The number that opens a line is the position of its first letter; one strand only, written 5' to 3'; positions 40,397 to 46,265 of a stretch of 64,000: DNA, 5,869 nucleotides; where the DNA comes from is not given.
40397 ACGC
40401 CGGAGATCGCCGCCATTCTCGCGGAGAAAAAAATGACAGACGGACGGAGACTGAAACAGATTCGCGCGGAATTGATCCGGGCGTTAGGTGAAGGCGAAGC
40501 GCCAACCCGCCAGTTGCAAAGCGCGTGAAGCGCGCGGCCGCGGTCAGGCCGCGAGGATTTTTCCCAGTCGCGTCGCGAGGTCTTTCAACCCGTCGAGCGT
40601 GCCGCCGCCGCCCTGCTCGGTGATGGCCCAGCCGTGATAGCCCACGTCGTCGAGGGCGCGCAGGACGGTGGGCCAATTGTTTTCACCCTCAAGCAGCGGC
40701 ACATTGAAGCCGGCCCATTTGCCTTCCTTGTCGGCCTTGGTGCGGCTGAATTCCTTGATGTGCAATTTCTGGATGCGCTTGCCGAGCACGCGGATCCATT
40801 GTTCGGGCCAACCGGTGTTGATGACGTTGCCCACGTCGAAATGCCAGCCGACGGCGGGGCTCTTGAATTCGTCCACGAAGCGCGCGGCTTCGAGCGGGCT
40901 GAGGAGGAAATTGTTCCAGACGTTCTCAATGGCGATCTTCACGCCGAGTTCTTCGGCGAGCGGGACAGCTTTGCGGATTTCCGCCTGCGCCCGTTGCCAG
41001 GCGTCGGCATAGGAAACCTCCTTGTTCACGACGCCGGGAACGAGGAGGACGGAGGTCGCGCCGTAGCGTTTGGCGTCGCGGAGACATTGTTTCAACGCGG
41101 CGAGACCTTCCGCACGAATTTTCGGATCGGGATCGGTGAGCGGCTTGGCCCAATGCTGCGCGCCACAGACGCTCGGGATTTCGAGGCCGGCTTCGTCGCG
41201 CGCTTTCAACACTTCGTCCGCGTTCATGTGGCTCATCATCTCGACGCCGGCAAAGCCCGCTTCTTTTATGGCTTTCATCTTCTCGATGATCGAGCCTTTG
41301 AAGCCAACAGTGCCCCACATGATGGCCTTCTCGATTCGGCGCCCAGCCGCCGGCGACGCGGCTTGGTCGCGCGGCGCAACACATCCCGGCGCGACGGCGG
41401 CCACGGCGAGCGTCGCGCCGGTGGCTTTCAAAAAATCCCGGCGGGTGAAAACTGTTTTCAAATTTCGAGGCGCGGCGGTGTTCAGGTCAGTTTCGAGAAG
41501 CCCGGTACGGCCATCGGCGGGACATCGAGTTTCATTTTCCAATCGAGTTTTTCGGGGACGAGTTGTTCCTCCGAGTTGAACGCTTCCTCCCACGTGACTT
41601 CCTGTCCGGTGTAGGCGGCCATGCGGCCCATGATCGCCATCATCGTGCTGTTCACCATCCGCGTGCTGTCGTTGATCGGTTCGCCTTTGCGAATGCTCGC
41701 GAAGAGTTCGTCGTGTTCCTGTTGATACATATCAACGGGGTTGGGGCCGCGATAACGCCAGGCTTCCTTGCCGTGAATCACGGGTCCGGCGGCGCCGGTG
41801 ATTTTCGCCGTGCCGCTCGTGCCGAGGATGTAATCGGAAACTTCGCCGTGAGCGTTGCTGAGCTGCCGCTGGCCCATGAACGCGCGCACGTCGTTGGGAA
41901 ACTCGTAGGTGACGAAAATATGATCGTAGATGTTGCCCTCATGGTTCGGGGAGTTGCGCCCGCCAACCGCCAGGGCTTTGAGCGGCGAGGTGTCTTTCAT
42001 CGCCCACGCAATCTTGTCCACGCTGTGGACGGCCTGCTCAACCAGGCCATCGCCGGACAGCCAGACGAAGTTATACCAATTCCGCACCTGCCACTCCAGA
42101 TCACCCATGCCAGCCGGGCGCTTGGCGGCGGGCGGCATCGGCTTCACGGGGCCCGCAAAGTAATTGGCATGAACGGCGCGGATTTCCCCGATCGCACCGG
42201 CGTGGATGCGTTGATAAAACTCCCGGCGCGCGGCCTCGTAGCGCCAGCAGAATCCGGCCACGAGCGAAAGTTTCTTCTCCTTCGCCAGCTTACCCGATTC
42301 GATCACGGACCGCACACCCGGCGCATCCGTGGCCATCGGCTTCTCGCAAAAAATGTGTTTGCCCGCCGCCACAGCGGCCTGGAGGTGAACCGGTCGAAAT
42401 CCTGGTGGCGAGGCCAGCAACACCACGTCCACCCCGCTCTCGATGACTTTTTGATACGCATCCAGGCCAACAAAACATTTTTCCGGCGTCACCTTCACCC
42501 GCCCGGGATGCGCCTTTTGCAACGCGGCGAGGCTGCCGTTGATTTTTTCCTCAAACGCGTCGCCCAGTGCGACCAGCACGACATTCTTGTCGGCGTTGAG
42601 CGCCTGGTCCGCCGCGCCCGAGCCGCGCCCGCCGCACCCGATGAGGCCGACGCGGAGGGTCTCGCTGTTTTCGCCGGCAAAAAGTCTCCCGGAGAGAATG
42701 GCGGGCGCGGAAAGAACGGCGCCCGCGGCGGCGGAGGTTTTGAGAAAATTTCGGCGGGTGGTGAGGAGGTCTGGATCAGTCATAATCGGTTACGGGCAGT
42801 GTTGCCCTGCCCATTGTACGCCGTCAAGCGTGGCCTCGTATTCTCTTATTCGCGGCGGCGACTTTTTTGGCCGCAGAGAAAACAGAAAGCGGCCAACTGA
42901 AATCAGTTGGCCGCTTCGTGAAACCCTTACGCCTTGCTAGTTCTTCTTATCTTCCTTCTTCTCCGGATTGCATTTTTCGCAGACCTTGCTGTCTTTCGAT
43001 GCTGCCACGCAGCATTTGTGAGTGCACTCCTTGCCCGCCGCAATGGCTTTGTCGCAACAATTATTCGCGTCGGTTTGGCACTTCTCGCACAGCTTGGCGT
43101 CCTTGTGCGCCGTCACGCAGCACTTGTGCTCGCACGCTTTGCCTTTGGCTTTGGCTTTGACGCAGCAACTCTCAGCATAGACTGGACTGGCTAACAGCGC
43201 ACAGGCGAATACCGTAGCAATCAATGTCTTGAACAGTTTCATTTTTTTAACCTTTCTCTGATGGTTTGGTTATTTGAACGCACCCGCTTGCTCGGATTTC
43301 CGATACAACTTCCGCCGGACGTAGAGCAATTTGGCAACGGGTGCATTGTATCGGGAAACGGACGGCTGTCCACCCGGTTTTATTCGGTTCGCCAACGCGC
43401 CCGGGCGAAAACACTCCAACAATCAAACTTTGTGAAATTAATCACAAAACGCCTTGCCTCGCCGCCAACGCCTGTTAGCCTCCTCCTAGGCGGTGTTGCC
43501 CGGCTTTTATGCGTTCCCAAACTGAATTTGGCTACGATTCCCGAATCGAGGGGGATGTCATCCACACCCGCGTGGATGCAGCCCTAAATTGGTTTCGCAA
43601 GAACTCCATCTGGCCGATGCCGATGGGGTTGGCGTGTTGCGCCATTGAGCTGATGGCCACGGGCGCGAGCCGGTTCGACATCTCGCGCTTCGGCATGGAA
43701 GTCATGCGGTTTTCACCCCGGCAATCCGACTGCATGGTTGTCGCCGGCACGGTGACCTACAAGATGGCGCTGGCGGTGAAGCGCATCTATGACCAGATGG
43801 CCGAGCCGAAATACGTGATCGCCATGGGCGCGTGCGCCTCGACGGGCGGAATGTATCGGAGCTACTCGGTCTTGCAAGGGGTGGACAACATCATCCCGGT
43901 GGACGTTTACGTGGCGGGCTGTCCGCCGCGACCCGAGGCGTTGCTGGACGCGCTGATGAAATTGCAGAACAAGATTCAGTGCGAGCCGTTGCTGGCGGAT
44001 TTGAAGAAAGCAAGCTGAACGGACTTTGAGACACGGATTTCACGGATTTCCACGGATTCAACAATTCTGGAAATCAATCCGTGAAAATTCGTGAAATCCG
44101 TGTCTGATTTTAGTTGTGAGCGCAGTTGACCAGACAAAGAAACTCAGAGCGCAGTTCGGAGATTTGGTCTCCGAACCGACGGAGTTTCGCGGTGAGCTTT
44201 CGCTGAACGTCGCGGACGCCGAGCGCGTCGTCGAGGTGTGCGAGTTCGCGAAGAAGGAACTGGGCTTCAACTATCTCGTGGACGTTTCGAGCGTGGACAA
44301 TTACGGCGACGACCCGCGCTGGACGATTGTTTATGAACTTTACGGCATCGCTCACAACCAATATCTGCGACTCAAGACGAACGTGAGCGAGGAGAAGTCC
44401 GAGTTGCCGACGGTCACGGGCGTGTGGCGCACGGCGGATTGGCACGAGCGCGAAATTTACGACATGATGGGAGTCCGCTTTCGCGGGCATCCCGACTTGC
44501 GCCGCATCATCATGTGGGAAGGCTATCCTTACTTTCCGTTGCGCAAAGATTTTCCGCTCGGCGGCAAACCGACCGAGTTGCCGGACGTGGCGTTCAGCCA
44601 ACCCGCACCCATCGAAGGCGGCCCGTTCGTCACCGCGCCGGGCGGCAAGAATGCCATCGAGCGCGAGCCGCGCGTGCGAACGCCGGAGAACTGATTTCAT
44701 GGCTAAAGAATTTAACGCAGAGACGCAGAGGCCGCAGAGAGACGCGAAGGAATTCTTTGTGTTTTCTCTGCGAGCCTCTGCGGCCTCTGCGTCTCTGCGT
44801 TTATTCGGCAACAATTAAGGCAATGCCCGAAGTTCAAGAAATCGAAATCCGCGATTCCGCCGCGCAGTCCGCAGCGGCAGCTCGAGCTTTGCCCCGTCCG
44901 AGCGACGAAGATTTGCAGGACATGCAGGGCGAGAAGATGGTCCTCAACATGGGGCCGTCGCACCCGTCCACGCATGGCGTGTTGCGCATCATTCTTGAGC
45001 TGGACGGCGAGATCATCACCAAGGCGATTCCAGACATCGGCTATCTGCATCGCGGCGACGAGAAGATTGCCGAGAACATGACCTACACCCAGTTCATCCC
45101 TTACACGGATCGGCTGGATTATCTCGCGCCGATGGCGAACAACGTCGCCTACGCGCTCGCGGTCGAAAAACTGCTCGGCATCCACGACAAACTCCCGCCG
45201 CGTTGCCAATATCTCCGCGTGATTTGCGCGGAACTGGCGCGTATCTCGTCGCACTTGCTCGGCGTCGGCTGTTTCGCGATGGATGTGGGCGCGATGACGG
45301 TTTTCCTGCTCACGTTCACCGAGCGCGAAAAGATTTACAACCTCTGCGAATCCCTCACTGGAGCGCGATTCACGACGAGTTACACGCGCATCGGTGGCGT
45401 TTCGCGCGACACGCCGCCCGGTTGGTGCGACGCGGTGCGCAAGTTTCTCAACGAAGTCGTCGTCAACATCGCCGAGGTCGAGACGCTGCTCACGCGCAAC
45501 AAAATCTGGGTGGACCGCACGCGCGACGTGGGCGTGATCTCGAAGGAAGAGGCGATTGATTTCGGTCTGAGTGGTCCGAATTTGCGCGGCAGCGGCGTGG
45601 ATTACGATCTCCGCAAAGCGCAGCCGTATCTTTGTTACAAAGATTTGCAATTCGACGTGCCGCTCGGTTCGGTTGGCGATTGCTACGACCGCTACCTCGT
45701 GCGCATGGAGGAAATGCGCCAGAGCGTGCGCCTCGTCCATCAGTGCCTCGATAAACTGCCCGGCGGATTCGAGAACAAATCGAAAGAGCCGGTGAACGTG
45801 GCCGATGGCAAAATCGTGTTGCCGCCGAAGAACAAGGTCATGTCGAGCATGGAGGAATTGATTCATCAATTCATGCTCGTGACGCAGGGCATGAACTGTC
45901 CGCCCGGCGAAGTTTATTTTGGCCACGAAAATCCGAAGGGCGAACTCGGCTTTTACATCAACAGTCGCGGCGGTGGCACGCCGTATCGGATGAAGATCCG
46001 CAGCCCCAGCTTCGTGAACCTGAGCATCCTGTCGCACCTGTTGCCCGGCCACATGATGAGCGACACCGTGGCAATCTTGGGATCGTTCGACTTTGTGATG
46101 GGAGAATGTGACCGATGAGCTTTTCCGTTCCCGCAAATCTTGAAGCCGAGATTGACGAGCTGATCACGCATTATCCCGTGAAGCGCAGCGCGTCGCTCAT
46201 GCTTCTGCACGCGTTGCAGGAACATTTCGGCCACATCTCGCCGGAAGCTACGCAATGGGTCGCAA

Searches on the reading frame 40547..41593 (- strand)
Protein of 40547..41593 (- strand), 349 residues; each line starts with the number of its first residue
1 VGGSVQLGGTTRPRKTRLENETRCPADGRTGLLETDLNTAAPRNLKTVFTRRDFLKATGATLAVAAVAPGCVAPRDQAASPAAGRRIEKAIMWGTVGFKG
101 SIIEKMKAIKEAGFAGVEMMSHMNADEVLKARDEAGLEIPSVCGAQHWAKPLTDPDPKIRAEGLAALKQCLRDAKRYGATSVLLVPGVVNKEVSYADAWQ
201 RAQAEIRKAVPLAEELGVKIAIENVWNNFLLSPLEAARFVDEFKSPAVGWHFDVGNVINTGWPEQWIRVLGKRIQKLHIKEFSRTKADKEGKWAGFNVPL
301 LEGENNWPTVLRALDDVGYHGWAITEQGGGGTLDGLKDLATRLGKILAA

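Call 51: search_protein_families(library=pfam, proteins=[window:40547-41593:-], max_evalue=0.001)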
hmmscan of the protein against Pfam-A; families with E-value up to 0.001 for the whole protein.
window:40547-41593:- (349 aa): 2 families
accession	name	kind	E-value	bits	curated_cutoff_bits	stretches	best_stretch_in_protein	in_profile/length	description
PF01261.30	AP_endonuc_2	-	2.3e-42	145.9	31.1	1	107-327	2-229/249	Xylose isomerase-like TIM barrel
PF10518.14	TAT_signal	-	8.1e-05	22.8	22.7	1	49-68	2-21/21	TAT (twin-arginine translocation) pathway signal sequence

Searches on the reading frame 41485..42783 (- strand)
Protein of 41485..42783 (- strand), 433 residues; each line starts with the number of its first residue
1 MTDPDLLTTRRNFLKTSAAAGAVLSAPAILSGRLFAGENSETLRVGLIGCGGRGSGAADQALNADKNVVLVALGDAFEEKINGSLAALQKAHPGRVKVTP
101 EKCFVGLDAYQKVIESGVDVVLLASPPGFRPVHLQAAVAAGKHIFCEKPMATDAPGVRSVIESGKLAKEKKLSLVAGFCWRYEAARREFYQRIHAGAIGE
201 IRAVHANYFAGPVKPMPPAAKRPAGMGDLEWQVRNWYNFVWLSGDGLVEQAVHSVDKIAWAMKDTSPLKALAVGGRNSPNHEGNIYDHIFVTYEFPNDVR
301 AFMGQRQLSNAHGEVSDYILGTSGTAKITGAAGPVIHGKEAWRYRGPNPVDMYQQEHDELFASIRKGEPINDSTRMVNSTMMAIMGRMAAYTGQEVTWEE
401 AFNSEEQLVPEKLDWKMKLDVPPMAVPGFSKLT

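Call 52: search_protein_families(library=pfam, proteins=[window:41485-42783:-], max_evalue=0.001)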
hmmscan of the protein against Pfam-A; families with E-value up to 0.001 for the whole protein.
window:41485-42783:- (433 aa): 4 families
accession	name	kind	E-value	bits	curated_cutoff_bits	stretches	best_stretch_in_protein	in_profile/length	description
PF01408.29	GFO_IDH_MocA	-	1.2e-11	45.8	24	1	43-175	1-117/120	Oxidoreductase family, NAD-binding Rossmann fold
PF22725.1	GFO_IDH_MocA_C3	-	4.6e-07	30.3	27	1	190-326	5-123/124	GFO/IDH/MocA C-terminal domain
PF10518.14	TAT_signal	-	3.8e-05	23.8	22.7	1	9-26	3-20/21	TAT (twin-arginine translocation) pathway signal sequence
PF02894.22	GFO_IDH_MocA_C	-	0.00024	21.4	22.9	1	192-353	3-158/218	Oxidoreductase family, C-terminal alpha/beta domain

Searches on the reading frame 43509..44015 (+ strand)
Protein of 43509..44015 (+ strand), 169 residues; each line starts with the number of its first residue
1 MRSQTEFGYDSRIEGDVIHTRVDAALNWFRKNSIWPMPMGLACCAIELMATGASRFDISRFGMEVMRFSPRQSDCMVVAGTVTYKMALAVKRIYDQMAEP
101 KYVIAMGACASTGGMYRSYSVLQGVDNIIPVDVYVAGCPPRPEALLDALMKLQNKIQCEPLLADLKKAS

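Call 52: search_protein_families(library=pfam, proteins=[window:43509-44015:+], max_evalue=0.001)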
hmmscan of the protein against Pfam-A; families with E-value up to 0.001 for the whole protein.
window:43509-44015:+ (169 aa): 1 family
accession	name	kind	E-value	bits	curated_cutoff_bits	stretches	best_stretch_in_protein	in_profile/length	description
PF01058.29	Oxidored_q6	-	8.6e-30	103.5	27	1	43-152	1-128/128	NADH ubiquinone oxidoreductase, 20 Kd subunit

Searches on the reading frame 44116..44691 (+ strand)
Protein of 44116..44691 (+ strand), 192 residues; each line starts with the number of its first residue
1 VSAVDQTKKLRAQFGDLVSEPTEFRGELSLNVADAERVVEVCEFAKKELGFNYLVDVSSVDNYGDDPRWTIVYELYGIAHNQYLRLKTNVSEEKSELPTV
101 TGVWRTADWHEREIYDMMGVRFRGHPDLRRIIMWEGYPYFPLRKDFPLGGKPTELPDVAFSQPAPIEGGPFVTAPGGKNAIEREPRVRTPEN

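Call 52: search_protein_families(library=pfam, proteins=[window:44116-44691:+], max_evalue=0.001)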
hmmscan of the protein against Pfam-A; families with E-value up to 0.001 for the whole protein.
window:44116-44691:+ (192 aa): 1 family
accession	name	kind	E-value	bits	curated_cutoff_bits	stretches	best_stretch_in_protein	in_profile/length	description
PF00329.25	Complex1_30kDa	-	1.4e-41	142.4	22.5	1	34-151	4-123/124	Respiratory-chain NADH dehydrogenase, 30 Kd subunit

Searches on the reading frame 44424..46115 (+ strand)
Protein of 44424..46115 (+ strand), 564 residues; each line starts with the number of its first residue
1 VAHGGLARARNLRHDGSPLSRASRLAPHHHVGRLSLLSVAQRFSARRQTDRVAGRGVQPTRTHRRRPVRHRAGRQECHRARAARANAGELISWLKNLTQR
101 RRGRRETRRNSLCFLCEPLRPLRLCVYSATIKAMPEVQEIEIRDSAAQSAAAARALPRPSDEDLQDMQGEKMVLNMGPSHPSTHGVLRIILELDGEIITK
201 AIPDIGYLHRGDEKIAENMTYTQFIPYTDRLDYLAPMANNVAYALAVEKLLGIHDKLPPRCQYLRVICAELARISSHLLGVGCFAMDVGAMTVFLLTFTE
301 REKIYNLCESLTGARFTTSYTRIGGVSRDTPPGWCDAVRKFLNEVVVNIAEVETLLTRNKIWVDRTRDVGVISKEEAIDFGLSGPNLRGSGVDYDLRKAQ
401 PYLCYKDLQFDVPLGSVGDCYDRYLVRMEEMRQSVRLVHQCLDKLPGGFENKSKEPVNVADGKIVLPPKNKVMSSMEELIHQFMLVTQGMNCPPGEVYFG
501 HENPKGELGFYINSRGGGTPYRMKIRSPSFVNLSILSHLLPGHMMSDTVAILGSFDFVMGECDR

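Call 52: search_protein_families(library=pfam, proteins=[window:44424-46115:+], max_evalue=0.001)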
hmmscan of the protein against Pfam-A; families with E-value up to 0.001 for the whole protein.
window:44424-46115:+ (564 aa): 1 family
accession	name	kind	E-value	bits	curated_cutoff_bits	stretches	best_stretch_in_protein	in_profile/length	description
PF00346.24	Complex1_49kDa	-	5.9e-116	386.7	24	1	287-564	1-271/271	Respiratory-chain NADH dehydrogenase, 49 Kd subunit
